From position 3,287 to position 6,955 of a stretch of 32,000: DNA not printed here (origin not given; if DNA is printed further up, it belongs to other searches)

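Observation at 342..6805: Operon of two paralogous giant secreted proteins built from a two-cysteine C-x2-G-[WY]-x-L-x-G-x2-C module, plus a lipoprotein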

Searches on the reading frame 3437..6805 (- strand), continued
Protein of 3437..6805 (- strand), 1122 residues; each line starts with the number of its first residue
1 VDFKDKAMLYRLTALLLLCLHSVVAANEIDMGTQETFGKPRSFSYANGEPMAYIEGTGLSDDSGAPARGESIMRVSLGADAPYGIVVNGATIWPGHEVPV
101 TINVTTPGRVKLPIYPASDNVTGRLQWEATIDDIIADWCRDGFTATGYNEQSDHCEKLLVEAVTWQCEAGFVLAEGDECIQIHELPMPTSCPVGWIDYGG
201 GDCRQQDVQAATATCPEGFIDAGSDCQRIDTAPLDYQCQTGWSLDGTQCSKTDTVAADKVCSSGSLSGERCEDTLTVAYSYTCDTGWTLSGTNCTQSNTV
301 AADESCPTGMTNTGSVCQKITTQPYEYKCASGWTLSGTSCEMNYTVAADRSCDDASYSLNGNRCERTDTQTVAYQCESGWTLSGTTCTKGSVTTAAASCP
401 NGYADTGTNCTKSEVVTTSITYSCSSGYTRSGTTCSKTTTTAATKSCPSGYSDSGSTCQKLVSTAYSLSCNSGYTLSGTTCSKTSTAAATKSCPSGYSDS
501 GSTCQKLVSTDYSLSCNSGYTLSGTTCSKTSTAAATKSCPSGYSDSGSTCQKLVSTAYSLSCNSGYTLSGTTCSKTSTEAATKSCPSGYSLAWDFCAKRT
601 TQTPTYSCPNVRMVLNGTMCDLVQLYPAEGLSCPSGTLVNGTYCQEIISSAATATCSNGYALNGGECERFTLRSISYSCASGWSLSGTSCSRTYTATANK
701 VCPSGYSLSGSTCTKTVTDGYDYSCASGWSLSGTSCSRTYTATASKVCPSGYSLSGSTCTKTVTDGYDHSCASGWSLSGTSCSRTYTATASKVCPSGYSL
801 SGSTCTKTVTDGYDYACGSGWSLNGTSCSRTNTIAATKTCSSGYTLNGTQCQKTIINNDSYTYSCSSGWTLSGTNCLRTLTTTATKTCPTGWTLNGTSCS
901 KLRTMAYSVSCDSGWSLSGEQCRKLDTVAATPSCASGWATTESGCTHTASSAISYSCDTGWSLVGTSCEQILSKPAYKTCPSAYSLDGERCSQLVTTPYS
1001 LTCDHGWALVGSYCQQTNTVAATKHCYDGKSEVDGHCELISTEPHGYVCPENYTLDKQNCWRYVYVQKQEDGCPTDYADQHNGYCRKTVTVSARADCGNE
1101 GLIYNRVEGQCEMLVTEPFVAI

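Call 55: search_protein_families(library=pfam, proteins=[P0006, P0003, P0019, P0097, P0065, P0068], max_evalue=0.001)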
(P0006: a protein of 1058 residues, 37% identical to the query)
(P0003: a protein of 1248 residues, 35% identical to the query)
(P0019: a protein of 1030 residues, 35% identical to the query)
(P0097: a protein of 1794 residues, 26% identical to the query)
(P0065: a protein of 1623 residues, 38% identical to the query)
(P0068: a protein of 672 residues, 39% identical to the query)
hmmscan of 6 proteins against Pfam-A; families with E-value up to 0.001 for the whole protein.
P0006 (1058 aa): 1 family
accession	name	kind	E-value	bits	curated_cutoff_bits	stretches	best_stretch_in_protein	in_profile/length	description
PF06986.16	F_T4SS_TraN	-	2e-66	224.5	23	1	761-1005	29-240/240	F-type Type IV secretion system, TraN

P0003 (1248 aa): 2 families
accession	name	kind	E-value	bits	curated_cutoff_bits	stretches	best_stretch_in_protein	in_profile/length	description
PF06986.16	F_T4SS_TraN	-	5.7e-74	249.2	23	1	923-1194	1-240/240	F-type Type IV secretion system, TraN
PF12662.13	cEGF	-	1e-07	32.1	26.6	0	461-474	5-20/24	Complement Clr-like EGF-like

P0019 (1030 aa): 2 families
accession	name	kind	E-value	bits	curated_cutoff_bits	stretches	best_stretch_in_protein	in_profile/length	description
PF06986.16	F_T4SS_TraN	-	4.7e-62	210.2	23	1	739-977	34-240/240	F-type Type IV secretion system, TraN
PF12662.13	cEGF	-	0.00085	19.6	26.6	0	703-715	5-19/24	Complement Clr-like EGF-like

P0097 (1794 aa): 1 family
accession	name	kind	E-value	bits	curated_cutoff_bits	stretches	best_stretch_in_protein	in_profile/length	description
PF06986.16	F_T4SS_TraN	-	9.2e-28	97.9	23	3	1626-1706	161-240/240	F-type Type IV secretion system, TraN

P0065 (1623 aa): 2 families
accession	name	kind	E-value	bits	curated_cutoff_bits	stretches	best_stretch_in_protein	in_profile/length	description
PF05593.20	RHS_repeat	-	1.1e-18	67.5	22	1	208-242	4-36/38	RHS Repeat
PF03527.20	RHS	-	0.00041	20.6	27.9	0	1164-1196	2-34/38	RHS protein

P0068 (672 aa): 3 families
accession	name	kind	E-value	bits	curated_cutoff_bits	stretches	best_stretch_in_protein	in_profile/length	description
PF12662.13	cEGF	-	8.6e-15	54.7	26.6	0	441-454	5-20/24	Complement Clr-like EGF-like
PF00084.26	Sushi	-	5e-09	36.9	20.7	0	287-302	23-38/56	Sushi repeat (SCR repeat)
PF12947.13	EGF_3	-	1.6e-06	28.7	28.5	0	290-304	22-36/36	EGF domain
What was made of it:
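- On EGF-like / cEGF domain: Homologous modules in P0003 (32.1 bits) and P0068 (54.7 bits) pass (call 55).
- Closest known: cEGF / EGF-like domains. Same: They share the pattern C-x2-G-[YFW]-x-L-x-G-x2-C. Pfam cEGF passes its cut-off on the modules of relatives (P0068 at 54.7 bits, P0003 at 32.1 bits; call 55).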

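Call 79: list_cluster_members(proteins=[window:3437-6805:-, window:1457-3421:-, window:342-1379:-, window:7764-8687:+])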
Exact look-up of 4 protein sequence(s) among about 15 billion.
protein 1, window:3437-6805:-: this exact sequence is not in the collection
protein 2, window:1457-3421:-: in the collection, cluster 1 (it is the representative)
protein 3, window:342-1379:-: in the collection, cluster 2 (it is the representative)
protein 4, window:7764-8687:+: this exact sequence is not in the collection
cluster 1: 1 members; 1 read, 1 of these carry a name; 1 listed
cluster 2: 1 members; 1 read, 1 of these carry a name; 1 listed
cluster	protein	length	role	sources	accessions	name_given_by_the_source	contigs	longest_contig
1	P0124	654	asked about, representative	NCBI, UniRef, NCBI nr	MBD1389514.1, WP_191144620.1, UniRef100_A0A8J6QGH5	hypothetical protein IC617_08745 [Neiella sp. HB171785] | Uncharacterized protein n=1 Tax=Neiella litorisoli TaxID=2771431 RepID=A0A8J6QGH5_9GAMM | hypothetical protein [Neiella litorisoli]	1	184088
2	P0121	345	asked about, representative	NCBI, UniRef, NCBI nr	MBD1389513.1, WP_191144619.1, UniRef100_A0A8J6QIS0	hypothetical protein IC617_08740 [Neiella sp. HB171785] | Lipoprotein n=1 Tax=Neiella litorisoli TaxID=2771431 RepID=A0A8J6QIS0_9GAMM | hypothetical protein [Neiella litorisoli]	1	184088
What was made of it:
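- On Bacterial lipoprotein (gene C): This is by inspection; UniRef also names the protein 'Lipoprotein' (call 79).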

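Call 87: search_protein_families(library=phrogs, proteins=[window:3437-6805:-], max_evalue=0.01)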
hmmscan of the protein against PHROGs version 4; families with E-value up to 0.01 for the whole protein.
window:3437-6805:- (1122 aa): 0 families

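Call 93: find_encoding_contigs(protein=P0013, flank=10000, max_places=1)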
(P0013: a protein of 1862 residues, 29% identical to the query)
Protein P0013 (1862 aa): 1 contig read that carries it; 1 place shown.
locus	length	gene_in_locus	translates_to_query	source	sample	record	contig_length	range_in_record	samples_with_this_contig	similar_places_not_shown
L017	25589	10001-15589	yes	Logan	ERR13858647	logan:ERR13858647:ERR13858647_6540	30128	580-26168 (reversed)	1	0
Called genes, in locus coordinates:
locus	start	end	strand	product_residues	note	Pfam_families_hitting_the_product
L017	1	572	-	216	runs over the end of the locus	-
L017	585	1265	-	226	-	PF00075:RNase_H (weak), PF13456:RVT_3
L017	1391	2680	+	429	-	PF01551:Peptidase_M23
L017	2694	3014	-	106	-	-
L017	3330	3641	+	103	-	PF00239:Resolvase (weak)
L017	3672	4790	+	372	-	PF12323:HTH_OrfB_IS605, PF01385:OrfB_IS605, PF07282:Cas12f1-like_TNB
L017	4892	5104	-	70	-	-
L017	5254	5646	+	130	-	-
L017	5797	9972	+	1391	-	-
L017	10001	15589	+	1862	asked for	PF13750:Big_3_3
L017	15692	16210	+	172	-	PF10502:Peptidase_S26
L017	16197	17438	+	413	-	PF09673:TrbC_Ftype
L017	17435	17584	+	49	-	-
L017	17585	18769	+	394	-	PF06834:TraU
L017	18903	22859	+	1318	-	PF06986:F_T4SS_TraN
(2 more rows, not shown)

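Call 94: find_encoding_contigs(protein=P0052, flank=10000, max_places=1)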
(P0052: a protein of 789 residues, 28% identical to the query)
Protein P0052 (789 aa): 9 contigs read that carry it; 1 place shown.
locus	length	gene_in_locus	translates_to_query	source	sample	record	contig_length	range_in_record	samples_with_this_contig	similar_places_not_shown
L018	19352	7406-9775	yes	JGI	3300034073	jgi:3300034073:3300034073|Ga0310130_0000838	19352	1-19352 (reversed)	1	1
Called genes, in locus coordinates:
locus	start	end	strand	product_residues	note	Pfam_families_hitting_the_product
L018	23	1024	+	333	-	PF06834:TraU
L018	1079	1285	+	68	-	-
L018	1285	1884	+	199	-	-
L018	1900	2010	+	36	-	-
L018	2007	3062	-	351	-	PF01385:OrfB_IS605, PF07282:Cas12f1-like_TNB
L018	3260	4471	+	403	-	PF12684:DUF3799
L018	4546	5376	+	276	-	-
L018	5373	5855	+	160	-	PF04307:YdjM, PF00882:Zn_dep_PLPC (faint)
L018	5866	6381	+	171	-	-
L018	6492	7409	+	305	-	PF01551:Peptidase_M23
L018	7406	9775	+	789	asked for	-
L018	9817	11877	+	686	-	-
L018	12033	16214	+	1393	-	PF13750:Big_3_3 (faint)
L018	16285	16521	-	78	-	-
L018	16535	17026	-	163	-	-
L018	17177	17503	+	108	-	-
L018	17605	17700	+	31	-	-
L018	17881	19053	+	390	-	PF13384:HTH_23, PF13518:HTH_28 (weak), PF13551:HTH_29, PF13565:HTH_32 (weak), PF13592:HTH_33 (weak), PF13358:DDE_3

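Call 95: find_encoding_contigs(protein=P0067, flank=10000, max_places=1)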
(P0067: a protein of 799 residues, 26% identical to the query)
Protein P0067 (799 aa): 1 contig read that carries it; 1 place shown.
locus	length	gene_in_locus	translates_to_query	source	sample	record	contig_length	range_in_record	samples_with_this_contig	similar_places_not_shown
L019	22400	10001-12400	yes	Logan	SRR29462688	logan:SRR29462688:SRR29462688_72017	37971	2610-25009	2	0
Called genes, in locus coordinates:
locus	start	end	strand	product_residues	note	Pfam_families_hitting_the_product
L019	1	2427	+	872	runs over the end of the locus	PF11130:TraC_F_IV, PF12846:AAA_10 (faint), PF19044:P-loop_TraG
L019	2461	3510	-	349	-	-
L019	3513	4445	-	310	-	-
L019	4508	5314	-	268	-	PF03837:RecT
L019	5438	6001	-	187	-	-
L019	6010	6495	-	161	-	PF04307:YdjM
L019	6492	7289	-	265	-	-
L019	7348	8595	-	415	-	PF12684:DUF3799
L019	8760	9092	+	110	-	-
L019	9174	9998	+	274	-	PF01551:Peptidase_M23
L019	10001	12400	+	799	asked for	-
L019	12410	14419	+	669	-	-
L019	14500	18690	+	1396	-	PF13750:Big_3_3 (weak)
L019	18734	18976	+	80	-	-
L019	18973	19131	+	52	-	-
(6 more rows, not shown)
